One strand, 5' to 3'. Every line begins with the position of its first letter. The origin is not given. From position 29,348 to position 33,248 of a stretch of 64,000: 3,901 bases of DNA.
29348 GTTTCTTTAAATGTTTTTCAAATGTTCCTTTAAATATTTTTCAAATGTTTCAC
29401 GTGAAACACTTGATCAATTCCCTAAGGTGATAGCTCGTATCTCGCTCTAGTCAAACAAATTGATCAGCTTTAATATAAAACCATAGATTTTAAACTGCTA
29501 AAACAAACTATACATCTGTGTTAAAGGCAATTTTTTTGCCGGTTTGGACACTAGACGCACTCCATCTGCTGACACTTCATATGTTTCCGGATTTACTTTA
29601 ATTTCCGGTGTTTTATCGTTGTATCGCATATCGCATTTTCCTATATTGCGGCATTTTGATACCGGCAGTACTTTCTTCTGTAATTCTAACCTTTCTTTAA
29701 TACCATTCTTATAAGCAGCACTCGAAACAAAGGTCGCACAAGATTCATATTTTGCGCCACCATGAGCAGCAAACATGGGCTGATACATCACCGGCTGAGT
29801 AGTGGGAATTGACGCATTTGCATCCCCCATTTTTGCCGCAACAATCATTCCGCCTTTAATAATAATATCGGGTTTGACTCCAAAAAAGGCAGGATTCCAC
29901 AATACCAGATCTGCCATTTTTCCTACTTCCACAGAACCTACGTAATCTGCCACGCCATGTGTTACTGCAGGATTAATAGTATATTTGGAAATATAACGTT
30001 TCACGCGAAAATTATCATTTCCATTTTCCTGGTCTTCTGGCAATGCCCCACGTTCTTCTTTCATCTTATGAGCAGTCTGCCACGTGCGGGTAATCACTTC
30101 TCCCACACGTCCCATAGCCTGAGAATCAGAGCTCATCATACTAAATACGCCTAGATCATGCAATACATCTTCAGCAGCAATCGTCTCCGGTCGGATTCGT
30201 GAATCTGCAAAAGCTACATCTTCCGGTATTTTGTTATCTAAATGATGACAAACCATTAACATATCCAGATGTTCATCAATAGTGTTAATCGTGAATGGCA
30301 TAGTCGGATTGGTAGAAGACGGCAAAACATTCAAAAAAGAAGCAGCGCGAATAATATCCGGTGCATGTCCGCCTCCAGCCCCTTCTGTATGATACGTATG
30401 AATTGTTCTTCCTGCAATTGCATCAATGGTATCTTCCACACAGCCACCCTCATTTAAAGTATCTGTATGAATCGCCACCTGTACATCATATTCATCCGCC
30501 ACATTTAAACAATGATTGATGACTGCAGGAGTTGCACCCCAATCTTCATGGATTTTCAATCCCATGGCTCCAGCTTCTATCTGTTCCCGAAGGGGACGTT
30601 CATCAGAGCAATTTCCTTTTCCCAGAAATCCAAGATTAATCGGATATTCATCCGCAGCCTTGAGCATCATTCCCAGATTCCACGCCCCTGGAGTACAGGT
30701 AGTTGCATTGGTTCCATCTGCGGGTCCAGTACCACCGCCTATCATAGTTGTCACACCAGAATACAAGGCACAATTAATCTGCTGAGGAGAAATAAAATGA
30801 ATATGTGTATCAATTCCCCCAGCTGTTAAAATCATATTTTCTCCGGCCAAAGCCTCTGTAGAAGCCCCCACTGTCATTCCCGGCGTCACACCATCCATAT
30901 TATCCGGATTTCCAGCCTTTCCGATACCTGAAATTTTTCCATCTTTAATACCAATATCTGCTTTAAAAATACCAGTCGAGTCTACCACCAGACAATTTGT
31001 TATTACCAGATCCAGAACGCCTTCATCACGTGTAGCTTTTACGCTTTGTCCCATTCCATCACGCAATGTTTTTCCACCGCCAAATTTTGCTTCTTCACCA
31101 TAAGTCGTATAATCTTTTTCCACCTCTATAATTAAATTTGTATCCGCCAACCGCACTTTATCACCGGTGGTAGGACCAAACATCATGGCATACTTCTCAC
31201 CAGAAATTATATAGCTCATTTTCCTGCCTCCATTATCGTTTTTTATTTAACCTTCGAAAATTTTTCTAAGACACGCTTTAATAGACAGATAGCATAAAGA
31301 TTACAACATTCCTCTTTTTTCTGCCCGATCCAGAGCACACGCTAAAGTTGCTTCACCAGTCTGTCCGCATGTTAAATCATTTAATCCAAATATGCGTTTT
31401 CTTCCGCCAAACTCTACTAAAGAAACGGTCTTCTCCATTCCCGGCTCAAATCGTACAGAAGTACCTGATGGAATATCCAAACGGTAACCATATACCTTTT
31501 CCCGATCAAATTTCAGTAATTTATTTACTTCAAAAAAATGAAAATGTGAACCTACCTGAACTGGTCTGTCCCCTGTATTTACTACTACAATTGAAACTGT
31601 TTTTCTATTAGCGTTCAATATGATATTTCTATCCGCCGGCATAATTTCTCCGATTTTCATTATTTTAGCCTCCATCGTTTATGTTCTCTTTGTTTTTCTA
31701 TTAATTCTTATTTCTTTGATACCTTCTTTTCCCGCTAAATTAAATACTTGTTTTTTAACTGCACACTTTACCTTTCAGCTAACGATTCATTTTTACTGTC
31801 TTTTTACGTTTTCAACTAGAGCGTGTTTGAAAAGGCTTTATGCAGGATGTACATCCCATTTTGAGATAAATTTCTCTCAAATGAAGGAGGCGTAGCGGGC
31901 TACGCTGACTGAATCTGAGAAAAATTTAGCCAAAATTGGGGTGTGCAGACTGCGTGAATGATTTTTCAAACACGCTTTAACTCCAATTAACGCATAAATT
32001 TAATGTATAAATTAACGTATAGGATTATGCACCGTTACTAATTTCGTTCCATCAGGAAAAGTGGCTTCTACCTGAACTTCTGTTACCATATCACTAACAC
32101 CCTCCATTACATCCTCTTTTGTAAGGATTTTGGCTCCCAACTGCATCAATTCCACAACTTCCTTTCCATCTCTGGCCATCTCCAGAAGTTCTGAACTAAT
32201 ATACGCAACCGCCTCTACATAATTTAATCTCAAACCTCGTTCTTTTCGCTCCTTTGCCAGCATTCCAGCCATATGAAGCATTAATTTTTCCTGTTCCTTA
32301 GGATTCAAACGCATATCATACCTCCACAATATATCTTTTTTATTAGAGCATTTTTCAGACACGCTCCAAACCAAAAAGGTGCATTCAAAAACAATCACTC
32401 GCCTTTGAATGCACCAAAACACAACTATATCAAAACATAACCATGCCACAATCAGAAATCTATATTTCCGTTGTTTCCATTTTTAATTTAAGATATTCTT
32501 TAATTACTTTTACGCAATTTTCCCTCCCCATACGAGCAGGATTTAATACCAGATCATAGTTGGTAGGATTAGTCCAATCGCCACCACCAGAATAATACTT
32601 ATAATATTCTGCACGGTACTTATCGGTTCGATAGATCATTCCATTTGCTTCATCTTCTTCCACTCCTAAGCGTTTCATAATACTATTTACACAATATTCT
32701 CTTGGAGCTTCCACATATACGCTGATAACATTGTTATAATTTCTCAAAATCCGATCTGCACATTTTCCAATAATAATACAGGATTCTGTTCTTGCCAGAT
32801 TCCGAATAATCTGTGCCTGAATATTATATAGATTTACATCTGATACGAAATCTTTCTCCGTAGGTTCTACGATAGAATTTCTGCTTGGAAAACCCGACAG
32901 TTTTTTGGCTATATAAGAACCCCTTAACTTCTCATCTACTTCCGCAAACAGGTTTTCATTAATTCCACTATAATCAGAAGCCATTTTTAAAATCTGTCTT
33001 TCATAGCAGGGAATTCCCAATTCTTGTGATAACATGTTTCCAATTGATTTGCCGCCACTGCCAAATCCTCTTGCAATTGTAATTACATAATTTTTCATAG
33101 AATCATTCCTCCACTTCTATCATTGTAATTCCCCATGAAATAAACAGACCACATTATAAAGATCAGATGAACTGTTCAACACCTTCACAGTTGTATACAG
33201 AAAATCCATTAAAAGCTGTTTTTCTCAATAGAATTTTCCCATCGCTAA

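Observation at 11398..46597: Exceptionally dense parS cluster: 6 perfect and 5 near-perfect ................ sites in 35 kb beside oriC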

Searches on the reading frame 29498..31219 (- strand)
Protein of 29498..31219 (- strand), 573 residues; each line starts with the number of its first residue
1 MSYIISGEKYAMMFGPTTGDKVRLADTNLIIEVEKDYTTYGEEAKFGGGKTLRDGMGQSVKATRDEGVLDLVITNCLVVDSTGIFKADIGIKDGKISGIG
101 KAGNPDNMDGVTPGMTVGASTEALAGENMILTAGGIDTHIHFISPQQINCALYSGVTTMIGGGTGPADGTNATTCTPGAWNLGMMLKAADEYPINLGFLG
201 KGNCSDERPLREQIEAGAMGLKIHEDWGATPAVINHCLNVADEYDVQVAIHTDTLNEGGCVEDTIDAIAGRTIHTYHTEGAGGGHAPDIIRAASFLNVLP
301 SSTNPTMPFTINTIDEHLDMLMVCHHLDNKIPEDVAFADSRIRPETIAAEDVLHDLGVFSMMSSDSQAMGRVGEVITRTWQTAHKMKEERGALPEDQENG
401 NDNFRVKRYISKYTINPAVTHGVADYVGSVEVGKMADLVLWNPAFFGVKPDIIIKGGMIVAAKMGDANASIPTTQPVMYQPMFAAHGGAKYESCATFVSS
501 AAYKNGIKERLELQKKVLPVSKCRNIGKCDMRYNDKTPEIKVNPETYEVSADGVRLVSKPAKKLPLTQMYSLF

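Call 8: search_protein_families(library=ncbifam, proteins=[window:29498-31219:-])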
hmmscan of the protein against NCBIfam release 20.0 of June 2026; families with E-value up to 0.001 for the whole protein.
window:29498-31219:- (573 aa): 15 families
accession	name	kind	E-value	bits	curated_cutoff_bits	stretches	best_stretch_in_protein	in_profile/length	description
NF010591.0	PRK13985.1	equivalog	0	1017.3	1083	1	5-573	4-569/569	urease subunit beta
NF009686.0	PRK13207.1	subfamily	0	1015.7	354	1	2-573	2-569/569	urease subunit alpha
TIGR01792.1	urease_alph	equivalog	8e-292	969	680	1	5-573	2-568/568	urease subunit alpha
NF009685.0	PRK13206.1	equivalog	2.5e-272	904.6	907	1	5-573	4-573/573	urease subunit alpha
NF009834.0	PRK13309.1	equivalog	3.7e-270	897.1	1001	1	5-570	4-569/572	urease subunit alpha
NF006689.0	PRK09237.1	equivalog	5.3e-08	31.8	371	1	70-167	4-97/383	amidohydrolase/deacetylase family metallohydrolase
NF009941.0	PRK13404.1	subfamily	1.2e-07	30.7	647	1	70-148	5-69/478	dihydropyrimidinase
NF004839.0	PRK06189.1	equivalog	2.2e-07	29.8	631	1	69-222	3-147/451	allantoinase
NF006056.0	PRK08204.1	subfamily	5.4e-06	25.4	391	1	352-444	289-382/449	hypothetical protein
NF002668.0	PRK02382.1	equivalog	2.8e-05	23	452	0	87-197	14-119/436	dihydroorotase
TIGR01178.1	ade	equivalog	9.9e-05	21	472.5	0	70-144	1-61/552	adenine deaminase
TIGR03178.1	allantoinase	equivalog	0.00011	21.2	357.85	1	70-222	1-144/441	allantoinase AllB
NF011990.0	PRK15446.2-6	subfamily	0.00011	21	233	1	401-445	323-367/390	alpha-D-ribose 1-methylphosphonate 5-triphosphate diphosphatase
NF005557.0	PRK07228.1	equivalog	0.00029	19.6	522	0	410-475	343-410/445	5'-deoxyadenosine deaminase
NF006559.0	PRK09060.1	equivalog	0.00045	18.6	482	1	69-165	5-90/444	dihydroorotase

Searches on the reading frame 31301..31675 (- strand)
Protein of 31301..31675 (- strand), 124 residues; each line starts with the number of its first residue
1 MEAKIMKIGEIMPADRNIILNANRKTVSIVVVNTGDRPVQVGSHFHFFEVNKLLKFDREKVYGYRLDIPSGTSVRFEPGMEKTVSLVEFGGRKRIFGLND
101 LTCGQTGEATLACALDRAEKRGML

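Call 8: search_protein_families(library=ncbifam, proteins=[window:31301-31675:-])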
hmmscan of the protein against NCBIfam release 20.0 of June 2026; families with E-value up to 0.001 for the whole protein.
window:31301-31675:- (124 aa): 5 families
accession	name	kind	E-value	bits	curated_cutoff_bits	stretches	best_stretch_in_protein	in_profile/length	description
NF010592.0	PRK13986.1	equivalog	3e-45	154.7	353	1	8-123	108-223/238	urease subunit alpha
NF009671.0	PRK13192.1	subfamily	3.7e-44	150.8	243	1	5-123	109-228/231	bifunctional urease subunit gamma/beta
TIGR00192.1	urease_beta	equivalog_domain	1.5e-42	144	90.3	1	6-104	1-99/103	urease subunit beta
NF009682.0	PRK13203.1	equivalog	3.7e-42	142.6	129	1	6-105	1-100/104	urease subunit beta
NF009681.0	PRK13202.1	equivalog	8.5e-26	90.2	204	1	8-99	3-95/104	urease subunit beta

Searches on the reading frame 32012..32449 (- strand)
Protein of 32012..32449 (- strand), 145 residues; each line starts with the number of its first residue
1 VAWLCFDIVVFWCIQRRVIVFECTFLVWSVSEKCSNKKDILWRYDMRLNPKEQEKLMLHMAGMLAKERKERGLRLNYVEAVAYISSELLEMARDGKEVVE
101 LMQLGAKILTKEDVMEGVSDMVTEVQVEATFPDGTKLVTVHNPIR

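Call 8: search_protein_families(library=ncbifam, proteins=[window:32012-32449:-])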
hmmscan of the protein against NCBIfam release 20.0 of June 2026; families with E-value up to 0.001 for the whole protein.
window:32012-32449:- (145 aa): 4 families
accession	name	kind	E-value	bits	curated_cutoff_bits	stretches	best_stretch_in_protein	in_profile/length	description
TIGR00193.1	urease_gam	equivalog_domain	1.2e-49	166.7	82.3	1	46-145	1-100/102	urease subunit gamma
NF009712.0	PRK13241.1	equivalog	7.1e-47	157.4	123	1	46-145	1-100/100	urease subunit gamma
NF009671.0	PRK13192.1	subfamily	3e-45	154.4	243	1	46-145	1-100/231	bifunctional urease subunit gamma/beta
NF010592.0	PRK13986.1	equivalog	5.5e-44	150.6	353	1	46-144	1-100/238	urease subunit alpha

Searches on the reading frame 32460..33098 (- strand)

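Call 8: search_protein_families(library=ncbifam, proteins=[window:32460-33098:-])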
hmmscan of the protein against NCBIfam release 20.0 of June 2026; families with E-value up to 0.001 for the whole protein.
window:32460-33098:- (212 aa): 1 family
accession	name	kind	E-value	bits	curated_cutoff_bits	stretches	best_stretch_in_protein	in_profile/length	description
TIGR02173.1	cyt_kin_arch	equivalog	4.5e-08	33.3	102.1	1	98-203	65-168/169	(d)CMP kinase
